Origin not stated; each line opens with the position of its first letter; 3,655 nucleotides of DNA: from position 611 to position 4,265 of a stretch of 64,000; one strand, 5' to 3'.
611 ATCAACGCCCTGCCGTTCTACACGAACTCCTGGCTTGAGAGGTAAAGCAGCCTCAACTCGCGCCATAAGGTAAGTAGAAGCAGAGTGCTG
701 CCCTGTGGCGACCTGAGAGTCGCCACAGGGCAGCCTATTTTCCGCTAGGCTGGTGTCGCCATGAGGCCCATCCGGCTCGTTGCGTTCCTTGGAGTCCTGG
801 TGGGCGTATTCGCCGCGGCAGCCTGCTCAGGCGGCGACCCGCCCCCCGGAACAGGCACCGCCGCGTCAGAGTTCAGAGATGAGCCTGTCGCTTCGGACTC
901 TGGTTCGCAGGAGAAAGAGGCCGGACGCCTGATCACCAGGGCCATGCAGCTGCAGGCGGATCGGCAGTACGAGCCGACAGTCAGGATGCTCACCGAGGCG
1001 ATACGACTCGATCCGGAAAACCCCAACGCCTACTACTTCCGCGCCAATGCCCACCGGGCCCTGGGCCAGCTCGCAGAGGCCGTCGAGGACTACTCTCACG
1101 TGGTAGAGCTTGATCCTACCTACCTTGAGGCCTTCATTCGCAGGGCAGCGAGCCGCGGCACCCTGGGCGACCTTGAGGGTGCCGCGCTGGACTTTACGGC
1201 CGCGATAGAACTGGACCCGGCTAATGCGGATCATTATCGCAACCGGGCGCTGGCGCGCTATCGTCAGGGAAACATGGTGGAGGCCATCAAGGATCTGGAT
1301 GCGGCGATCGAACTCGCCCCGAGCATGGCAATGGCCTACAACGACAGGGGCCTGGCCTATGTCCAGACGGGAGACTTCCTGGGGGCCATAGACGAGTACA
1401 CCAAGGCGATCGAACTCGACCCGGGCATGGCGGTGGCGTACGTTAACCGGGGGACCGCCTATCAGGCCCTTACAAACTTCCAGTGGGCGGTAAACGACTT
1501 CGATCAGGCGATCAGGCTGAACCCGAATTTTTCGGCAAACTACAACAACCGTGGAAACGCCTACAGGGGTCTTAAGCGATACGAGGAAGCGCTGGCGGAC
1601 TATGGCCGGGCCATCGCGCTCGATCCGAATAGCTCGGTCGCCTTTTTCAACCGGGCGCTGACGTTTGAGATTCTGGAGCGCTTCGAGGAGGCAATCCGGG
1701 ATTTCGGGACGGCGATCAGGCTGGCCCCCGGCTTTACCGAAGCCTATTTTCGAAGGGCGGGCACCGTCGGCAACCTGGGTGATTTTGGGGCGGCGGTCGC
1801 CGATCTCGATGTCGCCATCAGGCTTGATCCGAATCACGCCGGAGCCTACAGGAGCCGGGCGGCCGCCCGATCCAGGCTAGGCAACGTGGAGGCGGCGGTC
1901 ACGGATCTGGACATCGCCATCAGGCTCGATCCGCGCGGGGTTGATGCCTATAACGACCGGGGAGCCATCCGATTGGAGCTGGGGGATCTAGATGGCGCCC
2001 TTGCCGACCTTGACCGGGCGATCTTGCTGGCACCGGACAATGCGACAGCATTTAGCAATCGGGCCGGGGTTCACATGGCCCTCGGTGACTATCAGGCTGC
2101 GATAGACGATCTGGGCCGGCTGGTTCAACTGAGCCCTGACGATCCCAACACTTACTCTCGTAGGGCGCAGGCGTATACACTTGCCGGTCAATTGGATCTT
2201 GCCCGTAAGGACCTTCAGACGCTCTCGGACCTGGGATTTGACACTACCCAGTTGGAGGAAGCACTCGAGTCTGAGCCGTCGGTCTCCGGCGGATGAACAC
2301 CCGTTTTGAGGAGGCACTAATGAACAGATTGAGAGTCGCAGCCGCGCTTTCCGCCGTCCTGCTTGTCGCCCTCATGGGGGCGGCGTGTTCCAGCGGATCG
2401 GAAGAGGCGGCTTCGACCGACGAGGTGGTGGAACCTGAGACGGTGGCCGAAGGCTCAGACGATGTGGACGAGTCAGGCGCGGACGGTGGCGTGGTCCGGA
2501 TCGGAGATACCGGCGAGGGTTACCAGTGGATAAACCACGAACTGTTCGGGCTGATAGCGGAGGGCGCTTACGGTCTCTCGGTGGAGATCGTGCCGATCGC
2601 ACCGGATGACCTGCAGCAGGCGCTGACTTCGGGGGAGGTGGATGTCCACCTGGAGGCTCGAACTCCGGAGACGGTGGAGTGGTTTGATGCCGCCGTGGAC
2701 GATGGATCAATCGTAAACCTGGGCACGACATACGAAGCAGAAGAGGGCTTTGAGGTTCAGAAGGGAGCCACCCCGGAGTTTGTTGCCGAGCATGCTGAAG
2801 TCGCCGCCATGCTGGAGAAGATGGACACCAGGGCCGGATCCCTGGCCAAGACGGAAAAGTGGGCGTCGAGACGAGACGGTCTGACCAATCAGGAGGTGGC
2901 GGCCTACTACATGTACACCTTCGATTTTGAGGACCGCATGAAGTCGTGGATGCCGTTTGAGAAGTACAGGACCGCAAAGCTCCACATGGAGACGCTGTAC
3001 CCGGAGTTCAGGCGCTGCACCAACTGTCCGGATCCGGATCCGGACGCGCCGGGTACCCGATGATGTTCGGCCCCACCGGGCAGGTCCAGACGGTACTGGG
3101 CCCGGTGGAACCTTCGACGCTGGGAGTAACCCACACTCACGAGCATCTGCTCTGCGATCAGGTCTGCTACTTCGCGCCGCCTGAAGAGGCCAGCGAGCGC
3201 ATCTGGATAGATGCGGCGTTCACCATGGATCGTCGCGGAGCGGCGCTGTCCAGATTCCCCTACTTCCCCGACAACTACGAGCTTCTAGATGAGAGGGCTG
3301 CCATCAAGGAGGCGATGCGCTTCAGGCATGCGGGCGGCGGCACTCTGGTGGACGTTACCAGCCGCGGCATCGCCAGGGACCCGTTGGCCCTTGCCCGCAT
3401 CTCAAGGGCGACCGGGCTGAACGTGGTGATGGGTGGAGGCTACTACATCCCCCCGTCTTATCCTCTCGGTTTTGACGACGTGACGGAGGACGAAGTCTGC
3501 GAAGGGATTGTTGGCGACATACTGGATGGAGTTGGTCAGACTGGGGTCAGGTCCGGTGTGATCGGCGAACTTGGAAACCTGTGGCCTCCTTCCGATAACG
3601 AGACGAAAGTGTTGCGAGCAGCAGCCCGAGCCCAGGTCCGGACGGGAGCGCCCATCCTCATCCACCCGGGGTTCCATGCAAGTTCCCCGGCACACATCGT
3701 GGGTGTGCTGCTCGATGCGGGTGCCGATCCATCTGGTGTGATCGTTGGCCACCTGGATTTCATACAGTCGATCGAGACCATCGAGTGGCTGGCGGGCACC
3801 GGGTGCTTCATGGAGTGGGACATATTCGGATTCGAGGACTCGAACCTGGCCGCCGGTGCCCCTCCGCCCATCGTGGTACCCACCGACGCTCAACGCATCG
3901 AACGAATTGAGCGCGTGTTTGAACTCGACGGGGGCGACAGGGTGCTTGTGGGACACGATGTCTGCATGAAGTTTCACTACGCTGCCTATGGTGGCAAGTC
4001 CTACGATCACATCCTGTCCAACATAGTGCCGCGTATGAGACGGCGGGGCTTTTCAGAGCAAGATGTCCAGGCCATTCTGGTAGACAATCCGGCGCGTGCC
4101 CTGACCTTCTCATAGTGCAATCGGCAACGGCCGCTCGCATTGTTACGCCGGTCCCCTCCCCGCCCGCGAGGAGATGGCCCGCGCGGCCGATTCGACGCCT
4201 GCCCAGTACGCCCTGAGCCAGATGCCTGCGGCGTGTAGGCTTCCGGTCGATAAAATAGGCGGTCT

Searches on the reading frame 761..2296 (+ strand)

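Call 11: search_protein_families(library=pfam, proteins=[window:761-2296:+], max_evalue=0.00001)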
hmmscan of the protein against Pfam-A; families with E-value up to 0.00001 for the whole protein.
window:761-2296:+ (511 aa): 18 families
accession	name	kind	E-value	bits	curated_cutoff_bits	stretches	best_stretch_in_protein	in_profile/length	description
PF00515.34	TPR_1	-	5.3e-83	270.2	27.8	3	261-290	4-33/34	Tetratricopeptide repeat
PF07719.23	TPR_2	-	4.9e-73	235.7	27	3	261-290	4-33/34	Tetratricopeptide repeat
PF13414.12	TPR_11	-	7.5e-70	230.8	26.8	5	265-302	1-38/42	TPR repeat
PF13181.12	TPR_8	-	9.6e-56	181.7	25.7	0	261-290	4-33/34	Tetratricopeptide repeat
PF13431.12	TPR_17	-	1.5e-54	178.2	24.4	0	247-278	2-33/34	Tetratricopeptide repeat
PF13371.12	TPR_9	-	1.5e-49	166.3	35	4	340-396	9-65/73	Tetratricopeptide repeat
PF13432.12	TPR_16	-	1.2e-42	144.3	32.7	5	404-462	7-65/65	Tetratricopeptide repeat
PF13428.12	TPR_14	-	3.6e-28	95.6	23.5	0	88-129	1-42/44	Tetratricopeptide repeat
PF13424.12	TPR_12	-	2.1e-26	92.4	30.1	1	157-220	4-75/77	Tetratricopeptide repeat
PF14559.12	TPR_19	-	6.4e-25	87.7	25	1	439-494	2-57/68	Tetratricopeptide repeat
PF13174.12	TPR_6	-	5.9e-16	58.4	26.3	0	264-291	6-33/33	Tetratricopeptide repeat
PF12569.14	NatA_aux_su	-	2.7e-13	50.2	33.3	0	90-168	194-270/515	N-terminal acetyltransferase A, auxiliary subunit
PF03704.23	BTAD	-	1.1e-10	42.5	22.1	0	114-177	54-117/146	Bacterial transcriptional activator domain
PF12895.13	ANAPC3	-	2.4e-08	34.6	27.2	0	77-123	11-57/82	Anaphase-promoting complex, cyclosome, subunit 3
PF25575.1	TPR_BSK1_C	-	7.9e-08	32.6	42.2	0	202-258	54-111/118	Serine/threonine-protein kinase BSK1-like, TPR repeats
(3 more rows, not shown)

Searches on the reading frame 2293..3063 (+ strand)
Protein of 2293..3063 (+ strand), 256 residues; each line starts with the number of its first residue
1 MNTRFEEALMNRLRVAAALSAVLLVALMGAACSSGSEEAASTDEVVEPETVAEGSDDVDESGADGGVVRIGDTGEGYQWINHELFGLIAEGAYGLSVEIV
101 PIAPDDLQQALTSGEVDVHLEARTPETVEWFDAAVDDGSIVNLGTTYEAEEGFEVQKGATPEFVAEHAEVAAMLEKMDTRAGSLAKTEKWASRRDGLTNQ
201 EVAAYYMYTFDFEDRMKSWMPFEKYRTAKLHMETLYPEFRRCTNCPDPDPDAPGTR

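Call 11: search_protein_families(library=pfam, proteins=[window:2293-3063:+], max_evalue=0.00001)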
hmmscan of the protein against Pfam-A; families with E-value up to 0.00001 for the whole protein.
window:2293-3063:+ (256 aa): 1 family
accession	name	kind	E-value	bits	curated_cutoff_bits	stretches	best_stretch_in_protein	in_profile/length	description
PF04069.17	OpuAC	-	8.4e-08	32.6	21.2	0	68-153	3-90/257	Substrate binding domain of ABC-type glycine betaine transport system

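Call 62: search_protein_families(library=ncbifam, proteins=[window:2293-3063:+], max_evalue=1e-8)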
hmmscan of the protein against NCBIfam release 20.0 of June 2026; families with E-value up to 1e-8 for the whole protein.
window:2293-3063:+ (256 aa): 0 families

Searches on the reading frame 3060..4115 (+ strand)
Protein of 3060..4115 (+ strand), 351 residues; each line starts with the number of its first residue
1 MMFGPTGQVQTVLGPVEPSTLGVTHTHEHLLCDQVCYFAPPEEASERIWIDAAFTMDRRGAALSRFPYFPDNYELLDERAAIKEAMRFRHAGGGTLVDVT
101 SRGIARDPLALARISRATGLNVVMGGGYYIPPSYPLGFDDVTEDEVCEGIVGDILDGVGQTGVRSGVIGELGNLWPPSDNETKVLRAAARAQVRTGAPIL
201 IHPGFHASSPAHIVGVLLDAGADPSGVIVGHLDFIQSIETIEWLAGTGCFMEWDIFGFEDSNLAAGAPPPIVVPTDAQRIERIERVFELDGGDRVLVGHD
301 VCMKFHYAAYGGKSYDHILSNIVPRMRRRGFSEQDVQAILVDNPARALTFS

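Call 5: search_protein_families(library=pfam, proteins=[window:3060-4115:+])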
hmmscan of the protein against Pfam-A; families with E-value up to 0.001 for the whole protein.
window:3060-4115:+ (351 aa): 2 families
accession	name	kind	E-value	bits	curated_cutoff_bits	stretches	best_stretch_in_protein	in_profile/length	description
PF02126.24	PTE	-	4.6e-65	220.4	22.4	1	16-348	1-297/298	Phosphotriesterase family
PF04909.20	Amidohydro_2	-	0.00024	21.4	26.4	1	162-348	109-287/289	Amidohydrolase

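Call 6: search_protein_families(library=ncbifam, proteins=[window:3060-4115:+])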
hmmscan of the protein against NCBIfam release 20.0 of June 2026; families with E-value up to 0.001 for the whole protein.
window:3060-4115:+ (351 aa): 3 families
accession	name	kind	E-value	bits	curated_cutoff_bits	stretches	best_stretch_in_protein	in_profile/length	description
NF007373.0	PRK09875.1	equivalog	1.3e-31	110.2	486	1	76-346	30-289/292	phosphotriesterase-related protein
NF041153.1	organophos_OPH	equivalog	2.1e-20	73.1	500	1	74-348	77-358/365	organophosphate hydrolase OPH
NF045706.1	PhFuoseLconase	equivalog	2.5e-16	59.7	630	1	74-350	41-326/332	phospho-furanose lactonase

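Call 21: search_solved_structures(query=window:3060-4115:+, show_alignments=2, max_evalue=1e-25)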
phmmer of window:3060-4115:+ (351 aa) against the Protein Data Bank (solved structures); distinct sequences matched with E-value up to 1e-25: 21.
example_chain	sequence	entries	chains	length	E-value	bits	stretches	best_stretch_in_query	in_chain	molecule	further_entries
9efa_A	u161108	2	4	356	5.8e-67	229.5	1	7-350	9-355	Phosphotriesterase-related protein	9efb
3k2g_A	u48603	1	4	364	1.9e-55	191.6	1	6-348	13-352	Resiniferatoxin-binding, phosphotriesterase-related protein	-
3rhg_A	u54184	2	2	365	3e-33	118.6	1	7-348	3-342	Putative phophotriesterase | Amidohydrolase Pmi1525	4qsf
5ch9_A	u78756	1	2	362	1.5e-28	103.1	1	79-346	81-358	Phosphotriesterase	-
1bf6_A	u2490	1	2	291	6.6e-28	101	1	76-346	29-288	PHOSPHOTRIESTERASE HOMOLOGY PROTEIN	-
4lef_C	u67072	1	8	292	6.6e-28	101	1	76-346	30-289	Phosphotriesterase homology protein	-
3f4c_A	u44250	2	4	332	1.4e-26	96.7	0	79-346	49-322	Organophosphorus hydrolase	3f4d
4h9v_A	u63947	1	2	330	2.9e-26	95.6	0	79-346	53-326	Phosphotriesterase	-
3tn4_A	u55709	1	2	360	4.6e-26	95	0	79-346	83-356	Phosphotriesterase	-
3tnb_A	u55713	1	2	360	4.6e-26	95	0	79-346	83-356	Phosphotriesterase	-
4ha0_A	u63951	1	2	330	4.8e-26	94.9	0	79-346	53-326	Phosphotriesterase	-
4h9u_A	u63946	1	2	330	4.8e-26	94.9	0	79-346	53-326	Phosphotriesterase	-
4h9y_A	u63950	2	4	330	5e-26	94.9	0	79-346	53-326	Phosphotriesterase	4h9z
3orw_A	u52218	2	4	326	5.1e-26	94.8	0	79-346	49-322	Phosphotriesterase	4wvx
4h9x_A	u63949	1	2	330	5.4e-26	94.7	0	79-346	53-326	Phosphotriesterase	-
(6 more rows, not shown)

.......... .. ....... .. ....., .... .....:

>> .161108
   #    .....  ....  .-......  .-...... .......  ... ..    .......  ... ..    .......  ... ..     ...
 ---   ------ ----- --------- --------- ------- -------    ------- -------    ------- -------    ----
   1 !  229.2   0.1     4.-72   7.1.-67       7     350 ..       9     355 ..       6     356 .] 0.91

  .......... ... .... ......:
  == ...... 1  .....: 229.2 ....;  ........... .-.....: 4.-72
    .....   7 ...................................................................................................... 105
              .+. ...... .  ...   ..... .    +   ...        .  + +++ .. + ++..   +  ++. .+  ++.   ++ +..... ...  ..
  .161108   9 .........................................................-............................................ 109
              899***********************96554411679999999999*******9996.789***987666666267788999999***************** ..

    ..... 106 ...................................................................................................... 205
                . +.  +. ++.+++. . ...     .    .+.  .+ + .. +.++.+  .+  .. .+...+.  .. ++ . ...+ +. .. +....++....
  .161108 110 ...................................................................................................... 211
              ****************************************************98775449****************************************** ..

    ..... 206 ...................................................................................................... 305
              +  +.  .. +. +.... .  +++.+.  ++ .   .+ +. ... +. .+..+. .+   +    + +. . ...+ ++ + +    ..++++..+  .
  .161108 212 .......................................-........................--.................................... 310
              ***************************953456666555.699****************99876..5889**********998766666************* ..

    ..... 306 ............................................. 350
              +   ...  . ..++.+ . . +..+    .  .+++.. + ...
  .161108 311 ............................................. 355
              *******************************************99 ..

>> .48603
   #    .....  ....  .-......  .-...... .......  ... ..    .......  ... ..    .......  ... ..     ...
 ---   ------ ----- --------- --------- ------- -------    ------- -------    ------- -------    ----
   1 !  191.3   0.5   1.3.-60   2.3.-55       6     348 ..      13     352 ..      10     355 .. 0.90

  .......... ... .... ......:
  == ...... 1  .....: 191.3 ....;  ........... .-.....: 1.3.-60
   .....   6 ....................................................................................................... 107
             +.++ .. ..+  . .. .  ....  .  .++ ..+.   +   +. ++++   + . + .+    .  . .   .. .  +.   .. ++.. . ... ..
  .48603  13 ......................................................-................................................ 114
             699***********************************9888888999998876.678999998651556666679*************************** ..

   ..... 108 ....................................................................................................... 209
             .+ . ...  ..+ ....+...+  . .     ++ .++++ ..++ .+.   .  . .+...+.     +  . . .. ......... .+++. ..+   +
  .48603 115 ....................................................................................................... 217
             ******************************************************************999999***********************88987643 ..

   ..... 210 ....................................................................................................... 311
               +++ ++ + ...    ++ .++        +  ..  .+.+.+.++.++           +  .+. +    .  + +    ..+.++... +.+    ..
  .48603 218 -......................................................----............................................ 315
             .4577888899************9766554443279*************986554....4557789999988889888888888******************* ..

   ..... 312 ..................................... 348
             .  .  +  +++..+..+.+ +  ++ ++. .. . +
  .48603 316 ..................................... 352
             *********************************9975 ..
